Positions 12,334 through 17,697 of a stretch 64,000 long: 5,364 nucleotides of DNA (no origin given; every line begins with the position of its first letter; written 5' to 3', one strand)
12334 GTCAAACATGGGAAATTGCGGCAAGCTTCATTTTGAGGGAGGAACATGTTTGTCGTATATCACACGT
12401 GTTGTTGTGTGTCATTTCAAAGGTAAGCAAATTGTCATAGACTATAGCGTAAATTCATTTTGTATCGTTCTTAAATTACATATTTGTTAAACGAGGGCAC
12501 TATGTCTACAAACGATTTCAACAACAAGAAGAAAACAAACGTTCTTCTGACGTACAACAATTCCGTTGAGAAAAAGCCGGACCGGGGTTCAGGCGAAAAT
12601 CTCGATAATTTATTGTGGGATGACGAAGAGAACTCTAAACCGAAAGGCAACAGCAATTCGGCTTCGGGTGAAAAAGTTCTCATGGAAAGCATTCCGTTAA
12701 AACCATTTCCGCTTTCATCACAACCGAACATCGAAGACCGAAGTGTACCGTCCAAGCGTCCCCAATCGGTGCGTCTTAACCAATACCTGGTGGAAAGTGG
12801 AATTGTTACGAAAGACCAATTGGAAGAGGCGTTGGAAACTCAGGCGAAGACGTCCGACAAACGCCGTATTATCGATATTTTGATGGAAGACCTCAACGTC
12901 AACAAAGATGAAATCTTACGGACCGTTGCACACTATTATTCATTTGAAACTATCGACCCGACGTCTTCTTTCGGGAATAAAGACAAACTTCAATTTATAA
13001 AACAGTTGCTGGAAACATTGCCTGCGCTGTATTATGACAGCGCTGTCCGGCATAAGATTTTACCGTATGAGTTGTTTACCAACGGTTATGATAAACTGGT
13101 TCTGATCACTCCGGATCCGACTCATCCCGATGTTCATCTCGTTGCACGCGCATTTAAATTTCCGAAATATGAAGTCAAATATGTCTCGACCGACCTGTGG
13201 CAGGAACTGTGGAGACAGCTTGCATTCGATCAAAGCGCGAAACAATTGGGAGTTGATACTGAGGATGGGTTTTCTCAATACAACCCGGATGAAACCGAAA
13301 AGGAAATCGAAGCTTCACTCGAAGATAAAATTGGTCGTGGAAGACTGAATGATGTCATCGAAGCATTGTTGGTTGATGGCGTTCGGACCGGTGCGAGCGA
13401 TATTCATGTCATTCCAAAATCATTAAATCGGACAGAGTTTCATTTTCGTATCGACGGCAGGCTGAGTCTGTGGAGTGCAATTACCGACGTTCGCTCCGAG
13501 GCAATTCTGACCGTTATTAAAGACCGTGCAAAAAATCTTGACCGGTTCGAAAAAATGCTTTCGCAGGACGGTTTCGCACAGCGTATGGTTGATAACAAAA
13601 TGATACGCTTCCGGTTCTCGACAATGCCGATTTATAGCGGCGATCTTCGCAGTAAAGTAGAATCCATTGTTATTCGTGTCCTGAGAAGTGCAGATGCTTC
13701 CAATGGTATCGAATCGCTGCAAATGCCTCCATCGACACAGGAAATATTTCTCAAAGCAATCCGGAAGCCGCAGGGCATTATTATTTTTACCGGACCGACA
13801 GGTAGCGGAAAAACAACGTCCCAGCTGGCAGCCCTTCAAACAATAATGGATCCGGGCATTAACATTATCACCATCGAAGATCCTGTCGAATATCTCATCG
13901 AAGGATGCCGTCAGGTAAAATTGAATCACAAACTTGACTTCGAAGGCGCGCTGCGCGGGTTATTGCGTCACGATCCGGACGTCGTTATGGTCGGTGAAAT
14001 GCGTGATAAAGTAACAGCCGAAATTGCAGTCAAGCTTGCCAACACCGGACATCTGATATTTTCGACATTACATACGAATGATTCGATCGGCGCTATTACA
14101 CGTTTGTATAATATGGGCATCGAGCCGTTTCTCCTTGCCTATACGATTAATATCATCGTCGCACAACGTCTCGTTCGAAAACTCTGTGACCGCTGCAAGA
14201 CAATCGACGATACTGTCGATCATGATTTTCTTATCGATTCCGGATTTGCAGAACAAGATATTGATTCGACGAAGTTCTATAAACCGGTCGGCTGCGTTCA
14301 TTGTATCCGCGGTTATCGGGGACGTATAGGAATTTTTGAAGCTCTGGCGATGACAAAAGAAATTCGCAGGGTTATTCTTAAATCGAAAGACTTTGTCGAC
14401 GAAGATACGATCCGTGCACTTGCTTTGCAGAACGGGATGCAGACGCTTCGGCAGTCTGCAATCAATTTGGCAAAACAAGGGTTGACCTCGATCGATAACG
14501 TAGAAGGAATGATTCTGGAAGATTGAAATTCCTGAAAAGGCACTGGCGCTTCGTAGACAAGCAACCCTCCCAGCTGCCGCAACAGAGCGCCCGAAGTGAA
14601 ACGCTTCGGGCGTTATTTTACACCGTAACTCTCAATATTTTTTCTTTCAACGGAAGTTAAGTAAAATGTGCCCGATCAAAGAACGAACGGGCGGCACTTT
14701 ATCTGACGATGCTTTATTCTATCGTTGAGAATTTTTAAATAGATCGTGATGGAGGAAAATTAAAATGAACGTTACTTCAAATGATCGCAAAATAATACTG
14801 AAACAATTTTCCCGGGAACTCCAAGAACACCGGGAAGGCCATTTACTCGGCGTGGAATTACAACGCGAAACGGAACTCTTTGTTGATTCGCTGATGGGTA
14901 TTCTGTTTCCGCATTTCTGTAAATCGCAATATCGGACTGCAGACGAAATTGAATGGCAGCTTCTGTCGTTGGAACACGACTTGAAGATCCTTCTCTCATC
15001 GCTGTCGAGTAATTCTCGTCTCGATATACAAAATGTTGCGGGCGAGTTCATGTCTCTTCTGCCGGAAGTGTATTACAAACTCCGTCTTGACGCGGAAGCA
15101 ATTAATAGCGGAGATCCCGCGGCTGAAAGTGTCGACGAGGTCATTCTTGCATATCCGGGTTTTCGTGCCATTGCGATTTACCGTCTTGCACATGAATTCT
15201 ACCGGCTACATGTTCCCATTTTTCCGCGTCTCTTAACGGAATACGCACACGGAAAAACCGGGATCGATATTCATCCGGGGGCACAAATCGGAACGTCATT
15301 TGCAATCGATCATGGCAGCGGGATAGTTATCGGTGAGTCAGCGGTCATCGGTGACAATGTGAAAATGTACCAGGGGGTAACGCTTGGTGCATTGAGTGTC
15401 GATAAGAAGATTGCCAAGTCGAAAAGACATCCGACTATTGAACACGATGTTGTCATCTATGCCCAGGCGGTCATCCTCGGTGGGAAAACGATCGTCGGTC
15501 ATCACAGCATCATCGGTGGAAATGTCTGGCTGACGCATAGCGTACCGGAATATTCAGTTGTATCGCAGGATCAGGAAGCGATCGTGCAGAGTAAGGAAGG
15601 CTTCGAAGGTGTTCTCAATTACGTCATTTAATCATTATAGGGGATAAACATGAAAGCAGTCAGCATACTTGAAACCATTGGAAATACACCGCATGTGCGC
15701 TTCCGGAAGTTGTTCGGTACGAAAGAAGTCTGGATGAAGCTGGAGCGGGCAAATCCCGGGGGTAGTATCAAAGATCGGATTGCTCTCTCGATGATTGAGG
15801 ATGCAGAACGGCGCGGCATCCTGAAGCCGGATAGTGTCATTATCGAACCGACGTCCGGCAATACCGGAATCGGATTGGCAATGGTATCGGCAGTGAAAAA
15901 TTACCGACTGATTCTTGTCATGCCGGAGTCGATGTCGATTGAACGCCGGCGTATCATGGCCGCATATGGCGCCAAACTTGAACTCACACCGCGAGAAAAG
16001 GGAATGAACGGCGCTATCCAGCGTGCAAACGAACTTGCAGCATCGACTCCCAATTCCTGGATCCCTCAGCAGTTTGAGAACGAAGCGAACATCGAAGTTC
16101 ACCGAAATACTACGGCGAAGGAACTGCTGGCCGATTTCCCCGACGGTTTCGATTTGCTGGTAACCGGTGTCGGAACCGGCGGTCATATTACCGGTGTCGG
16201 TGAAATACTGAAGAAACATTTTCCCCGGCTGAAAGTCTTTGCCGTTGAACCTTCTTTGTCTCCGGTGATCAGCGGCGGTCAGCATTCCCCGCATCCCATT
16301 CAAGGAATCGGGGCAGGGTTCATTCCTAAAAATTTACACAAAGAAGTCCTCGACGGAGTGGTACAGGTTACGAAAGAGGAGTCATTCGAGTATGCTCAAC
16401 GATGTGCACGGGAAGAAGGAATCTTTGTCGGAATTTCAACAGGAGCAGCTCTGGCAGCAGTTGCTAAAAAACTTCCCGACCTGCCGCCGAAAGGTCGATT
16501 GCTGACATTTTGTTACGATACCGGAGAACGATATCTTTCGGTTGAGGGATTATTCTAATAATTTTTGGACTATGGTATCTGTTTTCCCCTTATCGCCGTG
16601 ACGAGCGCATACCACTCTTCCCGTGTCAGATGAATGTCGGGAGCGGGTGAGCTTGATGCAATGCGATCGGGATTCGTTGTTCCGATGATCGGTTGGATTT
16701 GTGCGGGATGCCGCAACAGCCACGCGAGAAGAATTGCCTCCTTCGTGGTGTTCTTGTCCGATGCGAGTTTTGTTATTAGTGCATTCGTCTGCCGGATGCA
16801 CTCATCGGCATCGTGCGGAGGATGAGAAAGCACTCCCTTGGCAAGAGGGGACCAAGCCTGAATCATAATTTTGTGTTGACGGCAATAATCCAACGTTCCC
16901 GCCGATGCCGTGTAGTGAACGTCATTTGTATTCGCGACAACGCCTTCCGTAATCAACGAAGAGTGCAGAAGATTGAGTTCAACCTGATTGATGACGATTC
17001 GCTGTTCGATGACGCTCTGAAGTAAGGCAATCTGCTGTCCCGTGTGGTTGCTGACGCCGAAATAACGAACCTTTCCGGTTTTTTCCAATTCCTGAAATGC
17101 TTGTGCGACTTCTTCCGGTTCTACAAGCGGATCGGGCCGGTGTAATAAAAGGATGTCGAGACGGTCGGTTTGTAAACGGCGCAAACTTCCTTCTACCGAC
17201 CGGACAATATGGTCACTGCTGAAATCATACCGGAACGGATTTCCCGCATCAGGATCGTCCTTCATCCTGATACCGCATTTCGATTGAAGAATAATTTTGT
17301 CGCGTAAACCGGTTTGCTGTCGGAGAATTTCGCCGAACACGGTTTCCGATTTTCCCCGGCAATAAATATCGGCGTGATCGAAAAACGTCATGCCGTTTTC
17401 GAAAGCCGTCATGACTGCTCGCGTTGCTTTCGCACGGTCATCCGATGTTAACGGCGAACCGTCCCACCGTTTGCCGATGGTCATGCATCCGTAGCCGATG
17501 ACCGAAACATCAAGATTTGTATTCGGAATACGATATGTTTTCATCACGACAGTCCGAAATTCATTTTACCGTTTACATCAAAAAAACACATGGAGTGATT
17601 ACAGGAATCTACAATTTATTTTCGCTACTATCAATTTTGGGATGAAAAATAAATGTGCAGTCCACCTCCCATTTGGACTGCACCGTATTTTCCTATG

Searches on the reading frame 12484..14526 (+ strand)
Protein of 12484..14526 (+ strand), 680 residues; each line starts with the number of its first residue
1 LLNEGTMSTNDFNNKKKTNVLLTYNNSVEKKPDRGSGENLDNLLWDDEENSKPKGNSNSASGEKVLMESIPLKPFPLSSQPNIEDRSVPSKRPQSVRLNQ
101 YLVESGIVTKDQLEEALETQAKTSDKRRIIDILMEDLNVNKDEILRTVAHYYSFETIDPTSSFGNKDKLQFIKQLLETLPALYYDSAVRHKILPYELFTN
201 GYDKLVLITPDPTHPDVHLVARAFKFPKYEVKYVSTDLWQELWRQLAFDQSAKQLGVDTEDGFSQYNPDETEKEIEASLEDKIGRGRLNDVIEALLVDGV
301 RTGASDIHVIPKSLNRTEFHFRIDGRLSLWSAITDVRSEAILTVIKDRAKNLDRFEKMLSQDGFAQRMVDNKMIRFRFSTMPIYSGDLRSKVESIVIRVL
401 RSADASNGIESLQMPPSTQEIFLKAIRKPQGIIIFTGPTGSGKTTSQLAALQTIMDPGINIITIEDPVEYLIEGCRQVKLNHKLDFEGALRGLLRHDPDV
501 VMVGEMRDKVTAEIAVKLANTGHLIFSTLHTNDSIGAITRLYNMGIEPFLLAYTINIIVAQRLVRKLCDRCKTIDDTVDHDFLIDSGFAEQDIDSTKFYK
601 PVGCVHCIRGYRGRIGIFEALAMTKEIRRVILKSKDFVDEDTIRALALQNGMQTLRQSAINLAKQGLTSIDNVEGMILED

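Call 98: search_protein_families(library=pfam, proteins=[window:12484-14526:+], max_evalue=0.001)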
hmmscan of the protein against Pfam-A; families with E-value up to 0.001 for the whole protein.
window:12484-14526:+ (680 aa): 1 family
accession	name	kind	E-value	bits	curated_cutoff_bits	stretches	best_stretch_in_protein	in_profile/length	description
PF00437.27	T2SSE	-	1.3e-99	333.8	24.9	1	286-673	6-368/370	Type II/IV secretion system protein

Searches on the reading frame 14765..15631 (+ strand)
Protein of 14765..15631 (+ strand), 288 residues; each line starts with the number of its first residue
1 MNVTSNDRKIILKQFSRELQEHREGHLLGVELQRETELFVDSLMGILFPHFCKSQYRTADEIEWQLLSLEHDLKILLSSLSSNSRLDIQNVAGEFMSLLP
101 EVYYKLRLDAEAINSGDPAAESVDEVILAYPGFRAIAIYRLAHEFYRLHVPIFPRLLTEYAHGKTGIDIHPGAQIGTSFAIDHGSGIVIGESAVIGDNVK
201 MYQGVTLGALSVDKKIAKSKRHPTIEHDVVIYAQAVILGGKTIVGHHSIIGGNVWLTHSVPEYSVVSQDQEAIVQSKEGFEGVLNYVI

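Call 98: search_protein_families(library=pfam, proteins=[window:14765-15631:+], max_evalue=0.001)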
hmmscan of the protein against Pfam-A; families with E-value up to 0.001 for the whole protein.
window:14765-15631:+ (288 aa): 2 families
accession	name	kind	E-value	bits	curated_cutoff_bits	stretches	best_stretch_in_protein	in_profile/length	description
PF00132.30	Hexapep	-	1.6e-06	28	27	0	186-209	1-24/36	Bacterial transferase hexapeptide (six repeats)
PF06426.19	SATase_N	-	0.00056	20.6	21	0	69-136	33-103/105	Serine acetyltransferase, N-terminal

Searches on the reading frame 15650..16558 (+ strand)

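Call 98: search_protein_families(library=pfam, proteins=[window:15650-16558:+], max_evalue=0.001)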
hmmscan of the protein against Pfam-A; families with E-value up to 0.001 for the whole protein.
window:15650-16558:+ (302 aa): 1 family
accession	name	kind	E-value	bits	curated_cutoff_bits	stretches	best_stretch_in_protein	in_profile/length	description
PF00291.31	PALP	-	7.3e-71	239.3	35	1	7-286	2-291/295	Pyridoxal-phosphate dependent enzyme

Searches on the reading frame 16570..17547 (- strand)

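Call 98: search_protein_families(library=pfam, proteins=[window:16570-17547:-], max_evalue=0.001)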
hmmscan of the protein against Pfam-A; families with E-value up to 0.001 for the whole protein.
window:16570-17547:- (325 aa): 1 family
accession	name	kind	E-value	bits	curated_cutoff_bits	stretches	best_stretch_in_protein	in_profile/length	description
PF00248.27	Aldo_ket_red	-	1.2e-57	195.6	24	1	17-315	2-286/291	Aldo/keto reductase family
